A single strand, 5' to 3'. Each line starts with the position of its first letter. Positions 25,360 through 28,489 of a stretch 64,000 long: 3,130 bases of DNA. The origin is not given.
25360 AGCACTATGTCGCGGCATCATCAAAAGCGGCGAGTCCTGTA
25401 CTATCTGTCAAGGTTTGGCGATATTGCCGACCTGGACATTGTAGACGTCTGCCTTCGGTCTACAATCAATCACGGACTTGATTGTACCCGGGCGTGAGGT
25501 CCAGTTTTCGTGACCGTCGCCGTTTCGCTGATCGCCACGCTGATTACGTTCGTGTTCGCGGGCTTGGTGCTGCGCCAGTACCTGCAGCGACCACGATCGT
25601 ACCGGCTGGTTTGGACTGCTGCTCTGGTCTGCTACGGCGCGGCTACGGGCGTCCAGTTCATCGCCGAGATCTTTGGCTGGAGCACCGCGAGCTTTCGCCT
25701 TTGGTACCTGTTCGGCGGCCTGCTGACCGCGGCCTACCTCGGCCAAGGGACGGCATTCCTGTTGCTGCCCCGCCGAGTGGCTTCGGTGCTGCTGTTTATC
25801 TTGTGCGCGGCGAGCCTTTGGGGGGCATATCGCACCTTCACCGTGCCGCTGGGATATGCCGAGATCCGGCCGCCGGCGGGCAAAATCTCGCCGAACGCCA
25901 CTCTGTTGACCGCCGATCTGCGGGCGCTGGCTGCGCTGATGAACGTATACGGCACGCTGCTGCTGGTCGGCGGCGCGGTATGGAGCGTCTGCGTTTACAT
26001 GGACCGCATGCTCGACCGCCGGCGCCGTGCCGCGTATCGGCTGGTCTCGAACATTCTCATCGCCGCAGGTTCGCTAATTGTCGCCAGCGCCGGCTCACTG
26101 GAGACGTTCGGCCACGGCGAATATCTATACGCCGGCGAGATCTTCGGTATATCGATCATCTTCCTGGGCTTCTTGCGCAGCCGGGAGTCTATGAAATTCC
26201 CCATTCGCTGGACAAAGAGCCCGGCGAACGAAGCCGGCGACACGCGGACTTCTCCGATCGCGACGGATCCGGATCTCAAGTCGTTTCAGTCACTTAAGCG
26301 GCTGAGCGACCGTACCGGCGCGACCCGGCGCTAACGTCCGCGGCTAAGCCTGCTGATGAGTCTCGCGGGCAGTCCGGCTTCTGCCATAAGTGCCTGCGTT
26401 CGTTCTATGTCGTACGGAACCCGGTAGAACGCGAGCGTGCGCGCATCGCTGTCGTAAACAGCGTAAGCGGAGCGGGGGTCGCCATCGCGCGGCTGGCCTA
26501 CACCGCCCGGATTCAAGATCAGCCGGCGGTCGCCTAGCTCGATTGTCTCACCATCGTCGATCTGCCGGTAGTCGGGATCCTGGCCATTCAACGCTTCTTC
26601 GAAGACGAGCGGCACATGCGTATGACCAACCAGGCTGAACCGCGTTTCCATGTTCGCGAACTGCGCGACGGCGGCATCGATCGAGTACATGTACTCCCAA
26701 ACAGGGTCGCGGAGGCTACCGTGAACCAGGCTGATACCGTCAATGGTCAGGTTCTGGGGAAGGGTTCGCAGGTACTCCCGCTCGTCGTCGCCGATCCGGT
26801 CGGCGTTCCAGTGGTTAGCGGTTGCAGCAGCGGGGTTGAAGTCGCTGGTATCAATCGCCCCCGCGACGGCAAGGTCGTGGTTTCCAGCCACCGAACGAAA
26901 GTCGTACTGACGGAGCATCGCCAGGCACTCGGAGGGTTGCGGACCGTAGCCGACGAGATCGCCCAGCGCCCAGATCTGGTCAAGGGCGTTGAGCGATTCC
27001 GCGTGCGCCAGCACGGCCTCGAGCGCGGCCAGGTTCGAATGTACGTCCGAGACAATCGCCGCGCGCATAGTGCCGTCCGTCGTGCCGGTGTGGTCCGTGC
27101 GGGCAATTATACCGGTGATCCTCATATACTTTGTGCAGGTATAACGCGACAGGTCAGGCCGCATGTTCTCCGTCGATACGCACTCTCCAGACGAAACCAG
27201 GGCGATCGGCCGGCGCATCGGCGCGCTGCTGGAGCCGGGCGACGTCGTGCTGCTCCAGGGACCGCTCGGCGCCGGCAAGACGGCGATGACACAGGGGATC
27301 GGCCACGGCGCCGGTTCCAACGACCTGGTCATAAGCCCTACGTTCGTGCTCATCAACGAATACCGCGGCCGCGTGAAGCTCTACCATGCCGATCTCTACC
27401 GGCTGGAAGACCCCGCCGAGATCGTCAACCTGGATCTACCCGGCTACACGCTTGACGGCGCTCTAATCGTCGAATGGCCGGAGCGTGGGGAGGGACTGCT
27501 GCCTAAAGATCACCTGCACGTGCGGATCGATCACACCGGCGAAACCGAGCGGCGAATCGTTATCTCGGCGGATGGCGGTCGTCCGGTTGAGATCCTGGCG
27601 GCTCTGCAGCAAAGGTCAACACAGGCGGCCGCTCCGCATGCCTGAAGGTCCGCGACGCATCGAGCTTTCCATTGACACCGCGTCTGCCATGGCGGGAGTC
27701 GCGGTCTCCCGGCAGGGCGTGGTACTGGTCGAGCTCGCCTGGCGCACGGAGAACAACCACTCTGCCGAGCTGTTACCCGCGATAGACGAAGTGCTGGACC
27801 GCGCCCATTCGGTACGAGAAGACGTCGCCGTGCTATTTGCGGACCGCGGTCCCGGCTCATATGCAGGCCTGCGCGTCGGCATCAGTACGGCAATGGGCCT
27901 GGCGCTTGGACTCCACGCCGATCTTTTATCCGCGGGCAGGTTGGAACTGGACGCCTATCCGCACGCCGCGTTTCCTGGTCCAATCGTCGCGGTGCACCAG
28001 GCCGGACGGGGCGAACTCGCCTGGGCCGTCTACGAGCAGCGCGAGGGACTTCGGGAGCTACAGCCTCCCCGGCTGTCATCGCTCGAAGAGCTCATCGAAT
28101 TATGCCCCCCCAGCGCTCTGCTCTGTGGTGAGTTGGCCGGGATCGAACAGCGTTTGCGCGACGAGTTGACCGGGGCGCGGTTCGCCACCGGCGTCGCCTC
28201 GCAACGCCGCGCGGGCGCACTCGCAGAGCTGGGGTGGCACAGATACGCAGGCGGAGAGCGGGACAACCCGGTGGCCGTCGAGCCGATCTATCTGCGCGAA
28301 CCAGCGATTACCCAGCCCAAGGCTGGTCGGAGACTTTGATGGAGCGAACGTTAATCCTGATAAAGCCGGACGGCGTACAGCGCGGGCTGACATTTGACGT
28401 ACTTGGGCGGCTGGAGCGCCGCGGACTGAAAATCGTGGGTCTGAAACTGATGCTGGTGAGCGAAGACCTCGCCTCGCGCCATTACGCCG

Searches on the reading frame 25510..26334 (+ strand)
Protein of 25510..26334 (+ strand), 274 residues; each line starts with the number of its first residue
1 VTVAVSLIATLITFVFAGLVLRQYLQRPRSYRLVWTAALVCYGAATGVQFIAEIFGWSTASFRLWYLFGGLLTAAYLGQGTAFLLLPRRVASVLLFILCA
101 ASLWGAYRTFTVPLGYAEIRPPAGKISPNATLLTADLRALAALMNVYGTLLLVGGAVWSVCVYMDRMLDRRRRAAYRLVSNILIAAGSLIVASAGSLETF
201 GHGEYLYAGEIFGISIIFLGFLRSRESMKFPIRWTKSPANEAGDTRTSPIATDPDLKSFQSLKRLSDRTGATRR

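Call 7: search_protein_families(library=pfam, proteins=[window:25510-26334:+], max_evalue=0.01)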
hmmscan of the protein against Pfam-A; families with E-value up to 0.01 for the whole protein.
window:25510-26334:+ (274 aa): 0 families

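Call 12: find_homologous_proteins(query=window:25510-26331:+)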
Query window:25510-26331:+ (274 aa): 76 proteins with E <= 0.001 among 8000 candidates.
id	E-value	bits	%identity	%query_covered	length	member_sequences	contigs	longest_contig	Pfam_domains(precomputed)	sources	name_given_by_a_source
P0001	1.1e-172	590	100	100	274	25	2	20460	-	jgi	jgi:hypothetical protein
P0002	3.7e-111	389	68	100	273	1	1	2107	-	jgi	jgi:hypothetical protein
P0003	3.5e-110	386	69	95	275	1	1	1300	-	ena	-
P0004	9.4e-107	374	67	100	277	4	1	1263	-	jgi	jgi:hypothetical protein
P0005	7.1e-105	368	65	100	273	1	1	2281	-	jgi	jgi:hypothetical protein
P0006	1.5e-100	354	65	100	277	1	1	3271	-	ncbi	-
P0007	1.6e-99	351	64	100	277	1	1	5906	-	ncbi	-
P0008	3.0e-99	350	62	100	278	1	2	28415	-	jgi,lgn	-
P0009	1.6e-96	341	63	100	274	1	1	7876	-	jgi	jgi:hypothetical protein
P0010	2.9e-96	340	62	98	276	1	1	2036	-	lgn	-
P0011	6.8e-96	339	60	100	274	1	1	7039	-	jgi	jgi:hypothetical protein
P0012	4.3e-94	333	62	100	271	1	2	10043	-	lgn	-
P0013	3.8e-93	330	62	98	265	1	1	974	-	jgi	jgi:hypothetical protein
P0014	4.4e-93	329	59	100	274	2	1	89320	-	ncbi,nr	ncbi:MAG TPA: hypothetical protein VKV26_10300 [Dehalococcoidia bacterium]|nr:hypothetical protein [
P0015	6.7e-93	329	61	100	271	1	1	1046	-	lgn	-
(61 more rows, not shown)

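Call 14: find_related_loci(query=A1, collection=genome_contigs, flank=4000)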
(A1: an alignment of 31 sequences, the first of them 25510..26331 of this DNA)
Query A1 (274 aa) in genome_contigs; peptide patterns used: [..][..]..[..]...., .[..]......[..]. (x = any residue, [..] = any of these).
520 stretches matched a pattern; 479 encode a relative of the query (tblastn E <= 1e-3); the best 80 are kept; 80 distinct loci.
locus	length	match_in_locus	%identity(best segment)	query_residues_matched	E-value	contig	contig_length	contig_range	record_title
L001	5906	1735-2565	64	1-274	2e-91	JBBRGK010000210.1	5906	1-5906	MAG: Dehalococcoidia bacterium isolate Co_metawrap_2621 Cmw_2621_k141_17570145_length_5906_cov_6.0000, whole genome shot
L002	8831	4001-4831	55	1-274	3e-85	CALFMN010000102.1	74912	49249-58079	MAG TPA_asm: uncultured Chloroflexi bacterium isolate SRR5457059_bin.76_CONCOCT_v1.1_MAG genome assembly, contig: ERZ795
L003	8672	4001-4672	41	3-229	2e-46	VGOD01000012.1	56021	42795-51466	MAG: Chloroflexi bacterium isolate K_DeepCast_250m_m2_061 K_DeepCast_250m_m2_061_Ga0194125_10000724, whole genome shotgu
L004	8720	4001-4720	39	1-244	6e-46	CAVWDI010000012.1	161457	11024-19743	MAG: uncultured Chloroflexia bacterium isolate MFD03804.bin.2.42 genome assembly, contig: contig_34003, whole genome sho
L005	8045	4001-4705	41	5-243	1e-44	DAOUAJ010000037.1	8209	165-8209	MAG TPA_asm: Anaerolineae bacterium isolate H63_643 k137_171352, whole genome shotgun sequence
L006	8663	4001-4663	38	5-228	2e-44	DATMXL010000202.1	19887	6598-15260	MAG TPA_asm: Bellilinea sp. isolate SMAG_U13119 k141_97671, whole genome shotgun sequence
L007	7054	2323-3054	38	1-251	2e-44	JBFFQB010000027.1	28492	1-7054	MAG: Anaerolineales bacterium isolate Mix_mud20.2022.06.15 k141_497684_length_28492_cov_12.3497, whole genome shotgun se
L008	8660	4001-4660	40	7-229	5e-44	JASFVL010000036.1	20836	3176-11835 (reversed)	MAG: Anaerolineales bacterium isolate D1105M20metaG_Bin_292 D1105M20metaG_FD_scaffold_510_c1, whole genome shotgun seque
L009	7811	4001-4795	35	1-274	7e-44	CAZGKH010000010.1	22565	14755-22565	MAG TPA_asm: uncultured Anaerolineae bacterium isolate binchicken_co275_239 genome assembly, contig: NODE_2852_length_22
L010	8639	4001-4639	42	9-224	1e-43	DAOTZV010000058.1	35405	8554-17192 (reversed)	MAG TPA_asm: Anaerolineae bacterium isolate H6_565 k131_612355, whole genome shotgun sequence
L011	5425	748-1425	40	7-248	2e-43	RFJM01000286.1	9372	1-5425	MAG: Caldilineae bacterium isolate J102 k99_640688, whole genome shotgun sequence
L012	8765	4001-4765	36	8-269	2e-43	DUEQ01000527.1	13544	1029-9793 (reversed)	MAG TPA_asm: Caldilineae bacterium isolate M2005 Contig527, whole genome shotgun sequence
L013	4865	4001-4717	37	8-253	5e-43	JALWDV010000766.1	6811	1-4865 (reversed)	MAG: Anaerolineae bacterium isolate T11_maxbin2_scaf2bin.315 T11_NODE_7635_length_6811_cov_6.927588, whole genome shotgu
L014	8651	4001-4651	41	1-226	1e-42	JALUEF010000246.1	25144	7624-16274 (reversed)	MAG: Anaerolineales bacterium isolate S143_metabat1_scaf2bin.026 S143_NODE_802_length_25144_cov_2.340488, whole genome s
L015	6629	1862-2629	36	8-264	1e-42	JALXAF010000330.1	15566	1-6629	MAG: Anaerolineae bacterium isolate T2_metabat1_scaf2bin.243 T2_NODE_3867_length_15566_cov_7.322301, whole genome shotgu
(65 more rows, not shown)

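Call 15: find_related_loci(query=A1, collection=metagenome_contigs, flank=4000)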
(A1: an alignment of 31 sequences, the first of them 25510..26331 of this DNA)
Query A1 (274 aa) in metagenome_contigs; peptide patterns used: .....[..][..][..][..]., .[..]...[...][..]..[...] (x = any residue, [..] = any of these).
600 stretches matched a pattern (row limit reached: there are more); 548 encode a relative of the query (tblastn E <= 1e-3); the best 80 are kept; 80 distinct loci.
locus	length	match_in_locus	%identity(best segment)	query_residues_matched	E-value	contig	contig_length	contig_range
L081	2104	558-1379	98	1-274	0e+0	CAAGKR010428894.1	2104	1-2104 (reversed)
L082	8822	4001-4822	60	1-274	2e-88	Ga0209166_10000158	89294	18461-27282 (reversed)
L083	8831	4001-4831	55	1-274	2e-85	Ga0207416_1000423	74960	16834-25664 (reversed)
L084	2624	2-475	61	111-269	8e-55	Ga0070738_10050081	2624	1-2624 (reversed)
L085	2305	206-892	43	1-232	4e-53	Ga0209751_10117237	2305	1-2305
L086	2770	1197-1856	46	1-226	5e-51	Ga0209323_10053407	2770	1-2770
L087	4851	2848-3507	45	1-226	4e-49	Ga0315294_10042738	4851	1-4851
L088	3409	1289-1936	43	1-226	1e-47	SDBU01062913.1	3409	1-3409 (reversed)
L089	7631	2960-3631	40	3-232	8e-47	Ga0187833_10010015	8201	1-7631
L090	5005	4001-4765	38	5-265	1e-46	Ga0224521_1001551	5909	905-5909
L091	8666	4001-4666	41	5-229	2e-46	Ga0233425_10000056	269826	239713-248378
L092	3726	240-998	38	5-263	2e-46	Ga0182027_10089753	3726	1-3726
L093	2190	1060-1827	39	5-265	2e-46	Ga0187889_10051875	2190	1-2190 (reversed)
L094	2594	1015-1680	40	4-232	5e-46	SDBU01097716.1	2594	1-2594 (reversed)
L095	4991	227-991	38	5-265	3e-45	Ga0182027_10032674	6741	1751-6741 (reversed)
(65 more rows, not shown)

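Call 24: find_encoding_contigs(protein=P0002, flank=2000, max_places=3)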
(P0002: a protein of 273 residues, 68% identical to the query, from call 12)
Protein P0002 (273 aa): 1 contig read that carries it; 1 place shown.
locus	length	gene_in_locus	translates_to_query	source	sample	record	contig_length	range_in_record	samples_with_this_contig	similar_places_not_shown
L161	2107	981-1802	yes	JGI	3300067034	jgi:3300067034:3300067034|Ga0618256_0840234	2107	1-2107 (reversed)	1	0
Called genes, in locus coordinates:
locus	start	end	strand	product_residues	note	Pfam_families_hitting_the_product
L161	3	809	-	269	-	?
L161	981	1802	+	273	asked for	-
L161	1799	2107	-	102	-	?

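Call 25: find_encoding_contigs(protein=P0005, flank=2000, max_places=3)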
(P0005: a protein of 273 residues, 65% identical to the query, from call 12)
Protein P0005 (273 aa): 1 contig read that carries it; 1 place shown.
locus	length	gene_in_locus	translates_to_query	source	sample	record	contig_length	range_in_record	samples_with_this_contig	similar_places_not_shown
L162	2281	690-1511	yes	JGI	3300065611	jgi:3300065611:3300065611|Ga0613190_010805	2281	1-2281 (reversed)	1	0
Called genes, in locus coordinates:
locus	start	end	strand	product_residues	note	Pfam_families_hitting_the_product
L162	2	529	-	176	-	?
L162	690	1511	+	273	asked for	-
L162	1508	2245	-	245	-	PF00149:Metallophos, PF12850:Metallophos_2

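Call 26: find_encoding_contigs(protein=P0006, flank=2500, max_places=3)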
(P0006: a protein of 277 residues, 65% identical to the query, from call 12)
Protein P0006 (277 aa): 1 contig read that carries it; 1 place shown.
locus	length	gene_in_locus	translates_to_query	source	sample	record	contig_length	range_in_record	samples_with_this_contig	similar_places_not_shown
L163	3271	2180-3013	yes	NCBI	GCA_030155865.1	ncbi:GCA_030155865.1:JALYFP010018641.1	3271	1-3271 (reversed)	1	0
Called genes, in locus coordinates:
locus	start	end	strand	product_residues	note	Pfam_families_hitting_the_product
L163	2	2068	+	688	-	?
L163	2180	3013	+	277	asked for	-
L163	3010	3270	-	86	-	?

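Call 35: list_cluster_members(proteins=[P0001, P0077])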
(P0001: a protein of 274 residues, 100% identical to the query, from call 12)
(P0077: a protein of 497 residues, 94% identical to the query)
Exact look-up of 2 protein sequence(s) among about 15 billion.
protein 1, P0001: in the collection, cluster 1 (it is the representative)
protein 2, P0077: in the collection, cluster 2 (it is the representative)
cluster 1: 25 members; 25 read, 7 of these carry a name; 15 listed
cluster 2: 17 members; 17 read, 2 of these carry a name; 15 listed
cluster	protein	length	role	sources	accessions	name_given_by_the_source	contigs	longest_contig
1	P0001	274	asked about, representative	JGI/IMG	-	hypothetical protein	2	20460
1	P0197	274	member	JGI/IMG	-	hypothetical protein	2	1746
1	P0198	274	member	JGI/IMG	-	hypothetical protein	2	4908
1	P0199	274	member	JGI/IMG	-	hypothetical protein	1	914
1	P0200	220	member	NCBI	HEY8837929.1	MAG TPA: hypothetical protein VIO16_09680, partial [Dehalococcoidia bacterium]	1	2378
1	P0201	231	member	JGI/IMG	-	hypothetical protein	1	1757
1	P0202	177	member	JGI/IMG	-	hypothetical protein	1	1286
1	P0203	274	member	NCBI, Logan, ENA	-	-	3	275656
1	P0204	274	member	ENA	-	-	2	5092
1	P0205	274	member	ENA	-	-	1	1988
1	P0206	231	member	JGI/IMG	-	-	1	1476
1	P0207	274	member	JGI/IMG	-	-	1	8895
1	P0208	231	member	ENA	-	-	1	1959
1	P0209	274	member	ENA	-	-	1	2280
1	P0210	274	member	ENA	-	-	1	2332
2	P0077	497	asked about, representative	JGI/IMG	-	-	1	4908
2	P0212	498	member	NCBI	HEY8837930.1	MAG TPA: phosphoesterase [Dehalococcoidia bacterium]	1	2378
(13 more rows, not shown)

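Call 37: find_encoding_contigs(protein=P0204, flank=1500, max_places=3)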
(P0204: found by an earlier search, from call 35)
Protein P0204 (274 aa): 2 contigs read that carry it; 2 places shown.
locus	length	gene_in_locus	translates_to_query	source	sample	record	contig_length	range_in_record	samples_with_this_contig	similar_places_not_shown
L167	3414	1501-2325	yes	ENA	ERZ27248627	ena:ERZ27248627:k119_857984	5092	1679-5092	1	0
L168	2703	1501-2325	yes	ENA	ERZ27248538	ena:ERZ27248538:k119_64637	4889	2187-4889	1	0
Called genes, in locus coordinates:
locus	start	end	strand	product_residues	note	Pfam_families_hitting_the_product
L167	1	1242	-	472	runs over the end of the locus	PF21167:DUF6851, PF22778:VCPO_2nd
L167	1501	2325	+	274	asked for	-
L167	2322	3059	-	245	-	PF00149:Metallophos, PF12850:Metallophos_2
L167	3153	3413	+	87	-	?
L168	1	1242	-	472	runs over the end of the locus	PF21167:DUF6851, PF22778:VCPO_2nd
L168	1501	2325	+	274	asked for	-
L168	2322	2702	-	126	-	?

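Call 38: find_encoding_contigs(protein=P0209, flank=1500, max_places=3)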
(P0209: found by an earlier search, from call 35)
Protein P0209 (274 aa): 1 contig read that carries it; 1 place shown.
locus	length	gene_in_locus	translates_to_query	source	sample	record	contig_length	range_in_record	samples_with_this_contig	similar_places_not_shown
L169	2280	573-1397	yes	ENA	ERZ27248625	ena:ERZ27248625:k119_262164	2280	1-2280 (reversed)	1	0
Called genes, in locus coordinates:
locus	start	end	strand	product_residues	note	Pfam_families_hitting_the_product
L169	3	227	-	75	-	?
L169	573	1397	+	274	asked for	-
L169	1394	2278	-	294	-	?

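Call 39: find_encoding_contigs(protein=P0210, flank=1500, max_places=3)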
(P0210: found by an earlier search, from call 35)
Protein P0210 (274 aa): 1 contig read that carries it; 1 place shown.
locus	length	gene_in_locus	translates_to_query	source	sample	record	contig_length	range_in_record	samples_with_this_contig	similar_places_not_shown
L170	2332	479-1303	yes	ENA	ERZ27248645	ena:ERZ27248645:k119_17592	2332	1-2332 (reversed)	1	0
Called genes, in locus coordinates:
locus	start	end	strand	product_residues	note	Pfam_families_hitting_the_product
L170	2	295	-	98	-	?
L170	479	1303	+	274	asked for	-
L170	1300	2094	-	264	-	PF00149:Metallophos, PF12850:Metallophos_2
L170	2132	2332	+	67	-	?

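Call 40: find_encoding_contigs(protein=P0201, flank=1500, max_places=3)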
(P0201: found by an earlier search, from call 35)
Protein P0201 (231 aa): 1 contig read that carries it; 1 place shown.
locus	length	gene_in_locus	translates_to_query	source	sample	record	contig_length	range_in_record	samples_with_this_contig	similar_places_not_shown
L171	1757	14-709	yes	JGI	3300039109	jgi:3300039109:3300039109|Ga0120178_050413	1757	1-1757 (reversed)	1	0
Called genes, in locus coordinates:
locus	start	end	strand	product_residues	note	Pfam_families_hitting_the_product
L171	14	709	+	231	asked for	-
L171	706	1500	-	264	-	PF00149:Metallophos, PF12850:Metallophos_2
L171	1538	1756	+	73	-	?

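Call 43: search_protein_families(library=pfam, proteins=[L161:3-809:-], max_evalue=0.001)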
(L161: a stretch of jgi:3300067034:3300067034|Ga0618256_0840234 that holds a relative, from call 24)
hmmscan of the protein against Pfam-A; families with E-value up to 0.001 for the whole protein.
L161:3-809:- (269 aa): 3 families
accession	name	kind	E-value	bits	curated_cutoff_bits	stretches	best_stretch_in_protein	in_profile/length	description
PF00561.26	Abhydrolase_1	-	3.1e-25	89.7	25.8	1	30-133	1-103/245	alpha/beta hydrolase fold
PF12697.13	Abhydrolase_6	-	4.2e-13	50.9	26.3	1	32-204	1-153/217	Alpha/beta hydrolase family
PF12146.15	Hydrolase_4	-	4.8e-11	42.8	27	1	31-147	6-125/239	Serine aminopeptidase, S33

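Call 60: search_protein_families(library=ncbifam, proteins=[window:25510-26331:+], max_evalue=0.01)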
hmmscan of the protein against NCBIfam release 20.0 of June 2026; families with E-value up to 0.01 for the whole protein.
window:25510-26331:+ (274 aa): 0 families

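Call 62: find_encoding_contigs(protein=P0004, flank=600, max_places=2)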
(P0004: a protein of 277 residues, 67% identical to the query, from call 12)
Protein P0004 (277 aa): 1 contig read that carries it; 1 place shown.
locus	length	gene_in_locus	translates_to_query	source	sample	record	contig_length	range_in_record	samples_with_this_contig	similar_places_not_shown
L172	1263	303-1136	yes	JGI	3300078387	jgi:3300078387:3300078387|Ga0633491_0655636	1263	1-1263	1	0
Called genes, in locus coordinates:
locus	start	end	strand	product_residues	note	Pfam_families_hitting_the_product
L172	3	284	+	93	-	?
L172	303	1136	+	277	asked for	-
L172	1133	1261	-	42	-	?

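Call 63: find_encoding_contigs(protein=P0003, flank=600, max_places=2)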
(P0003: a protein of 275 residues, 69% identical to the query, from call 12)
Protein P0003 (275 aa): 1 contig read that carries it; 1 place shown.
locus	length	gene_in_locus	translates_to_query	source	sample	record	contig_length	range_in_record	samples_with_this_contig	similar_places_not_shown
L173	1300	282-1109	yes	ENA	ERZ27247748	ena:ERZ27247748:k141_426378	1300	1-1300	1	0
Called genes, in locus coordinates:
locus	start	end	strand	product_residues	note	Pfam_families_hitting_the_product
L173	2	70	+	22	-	?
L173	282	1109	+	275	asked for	-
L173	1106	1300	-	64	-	?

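Call 78: predict_structure(alignment_id=A1)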
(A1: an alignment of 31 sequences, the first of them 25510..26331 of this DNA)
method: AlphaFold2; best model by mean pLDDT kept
length: 274 residues; sequences in the alignment: 31
mean_pLDDT: 78.1   pTM: 0.72
mean pLDDT of the five models: 78.1, 77.3, 77.0, 73.6, 73.5
residues with pLDDT >= 90: 98; 70-90: 113; 50-70: 22; < 50: 41
segments of 3 or more residues with pLDDT < 50: 228-260, 270-274
pLDDT, mean of each block of 10 residues (from residue 1): 86 93 92 94 94 91 92 92 92 97 94 84 73 84 90 83 69 68 83 75 75 85 61 41 38 40 53 45
secondary structure, 60 per line:
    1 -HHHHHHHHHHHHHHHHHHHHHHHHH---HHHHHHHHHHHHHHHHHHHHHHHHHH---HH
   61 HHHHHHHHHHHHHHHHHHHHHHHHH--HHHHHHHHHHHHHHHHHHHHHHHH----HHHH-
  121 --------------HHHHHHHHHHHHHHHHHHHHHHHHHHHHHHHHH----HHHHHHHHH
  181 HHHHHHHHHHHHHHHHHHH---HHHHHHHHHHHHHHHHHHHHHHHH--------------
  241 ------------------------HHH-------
elements in order: H2-26 H30-55 H59-85 H88-111 H116-119 H135-167 H172-199 H203-226

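Call 80: fold_search(model_id=the predicted structure, library=pdb)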
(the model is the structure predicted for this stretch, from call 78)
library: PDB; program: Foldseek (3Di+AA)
matches with E <= 10: 544; with E <= 0.001: 0
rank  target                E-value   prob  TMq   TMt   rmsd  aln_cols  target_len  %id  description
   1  7xp6_R                6.9e-03  1.00  0.49  0.48   7.0       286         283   12  Cryo-EM structure of a class T GPCR in active state (released 2022-10-12)
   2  8jr9_R                9.2e-03  1.00  0.51  0.54   6.4       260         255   11  Small molecule agonist (PCO371) bound to human parathyroid hormone receptor type 1 (PTH1R) (released 2023-08-02)
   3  7c7s_A                9.6e-03  1.00  0.45  0.22   7.8       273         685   14  Cryo-EM structure of the CGP54626-bound human GABA(B) receptor in inactive state. (released 2020-07-01)
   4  6wiv_A                1.3e-02  1.00  0.44  0.22   8.6       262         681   11  Structure of human GABA(B) receptor in an inactive state (released 2020-07-01)
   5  7cfm_R                1.3e-02  1.00  0.41  0.41   8.4       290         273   13  Cryo-EM structure of the P395-bound GPBAR-Gs complex (released 2020-09-09)
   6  8yfo_R                2.3e-02  1.00  0.51  0.47   6.3       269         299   11  A cryo-EM structure of Ac-LA-PTH-PTH1R-Gs complex (released 2025-09-03)
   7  9p82_R                2.3e-02  1.00  0.45  0.42   9.2       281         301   10  NTSR1-Gi-NTS(8-13) GTP-Bound Complex in the Canonical, AHD Closed State (C-Closed-GTP) (released 2026-03-25)
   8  9p85_R                2.3e-02  1.00  0.42  0.40   8.7       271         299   12  NTSR1-Gi-NTS(8-13) GTP-Bound Complex in the Canonical, AHD Closed State, 3DVA Sorted (C-Closed*-GTP) (released 2026-03-25)
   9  7xp4_R                2.8e-02  1.00  0.49  0.45   7.7       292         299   13  Cryo-EM structure of a class T GPCR in apo state (released 2022-10-12)
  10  6ak3_A                2.9e-02  1.00  0.51  0.52   7.0       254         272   14  Crystal structure of the human prostaglandin E receptor EP3 bound to prostaglandin E2 (released 2018-12-05)
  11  7d3s_R                3.4e-02  1.00  0.52  0.53   6.2       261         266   12  Human SECR in complex with an engineered Gs heterotrimer (released 2020-11-04)
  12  8fmz_A                3.4e-02  1.00  0.47  0.46   7.7       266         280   12  Neurotensin receptor allosterism revealed in complex with a biased allosteric modulator (released 2023-03-29)
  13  8wg9_C                3.9e-02  1.00  0.49  0.22   6.0       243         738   14  mGlu2-mGlu4 heterodimer bound mGlu4 agonist E7P (released 2024-11-27)
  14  7s3i_R                3.9e-02  1.00  0.49  0.50   6.9       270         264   12  Ex4-D-Ala bound to the glucagon-like peptide-1 receptor/g protein complex (conformer 2) (released 2022-01-05)
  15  7epb_A                4.1e-02  1.00  0.47  0.20   6.5       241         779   14  Cryo-EM structure of LY354740-bound mGlu2 homodimer (released 2021-06-23)
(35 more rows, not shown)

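Call 83: find_encoding_contigs(protein=P0212, flank=1000, max_places=2)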
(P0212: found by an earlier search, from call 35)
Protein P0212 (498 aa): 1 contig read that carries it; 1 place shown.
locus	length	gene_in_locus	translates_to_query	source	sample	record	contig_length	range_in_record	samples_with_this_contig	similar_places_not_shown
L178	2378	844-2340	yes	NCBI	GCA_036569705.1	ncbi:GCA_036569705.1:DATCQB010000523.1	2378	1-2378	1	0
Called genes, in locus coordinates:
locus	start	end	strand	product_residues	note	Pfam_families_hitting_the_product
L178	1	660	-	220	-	?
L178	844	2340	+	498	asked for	PF21167:DUF6851, PF22778:VCPO_2nd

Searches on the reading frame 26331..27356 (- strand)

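Call 7: search_protein_families(library=pfam, proteins=[window:26331-27356:-], max_evalue=0.01)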
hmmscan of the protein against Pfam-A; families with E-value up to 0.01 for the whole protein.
window:26331-27356:- (341 aa): 2 families
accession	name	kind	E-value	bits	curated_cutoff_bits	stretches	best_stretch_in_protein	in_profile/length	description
PF12850.12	Metallophos_2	-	3.8e-21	76.1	27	1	97-304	1-152/154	Calcineurin-like phosphoesterase superfamily domain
PF00149.33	Metallophos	-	9.8e-11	42.9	21.5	1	97-218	1-157/191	Calcineurin-like phosphoesterase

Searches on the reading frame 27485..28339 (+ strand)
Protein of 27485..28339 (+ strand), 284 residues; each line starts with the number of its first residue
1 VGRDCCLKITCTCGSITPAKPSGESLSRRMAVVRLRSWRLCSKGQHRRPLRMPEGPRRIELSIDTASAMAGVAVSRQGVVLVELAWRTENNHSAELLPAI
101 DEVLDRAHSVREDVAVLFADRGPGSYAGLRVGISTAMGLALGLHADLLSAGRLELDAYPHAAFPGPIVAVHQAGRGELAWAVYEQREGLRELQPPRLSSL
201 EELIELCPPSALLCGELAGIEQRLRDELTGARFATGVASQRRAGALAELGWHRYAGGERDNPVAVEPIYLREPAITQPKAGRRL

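Call 7: search_protein_families(library=pfam, proteins=[window:27485-28339:+], max_evalue=0.01)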
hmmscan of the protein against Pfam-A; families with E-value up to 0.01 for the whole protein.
window:27485-28339:+ (284 aa): 1 family
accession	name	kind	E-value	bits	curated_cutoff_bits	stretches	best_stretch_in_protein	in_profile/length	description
PF00814.31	TsaD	-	6.6e-15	56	24.8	1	89-211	26-155/264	tRNA N6-adenosine threonylcarbamoyltransferase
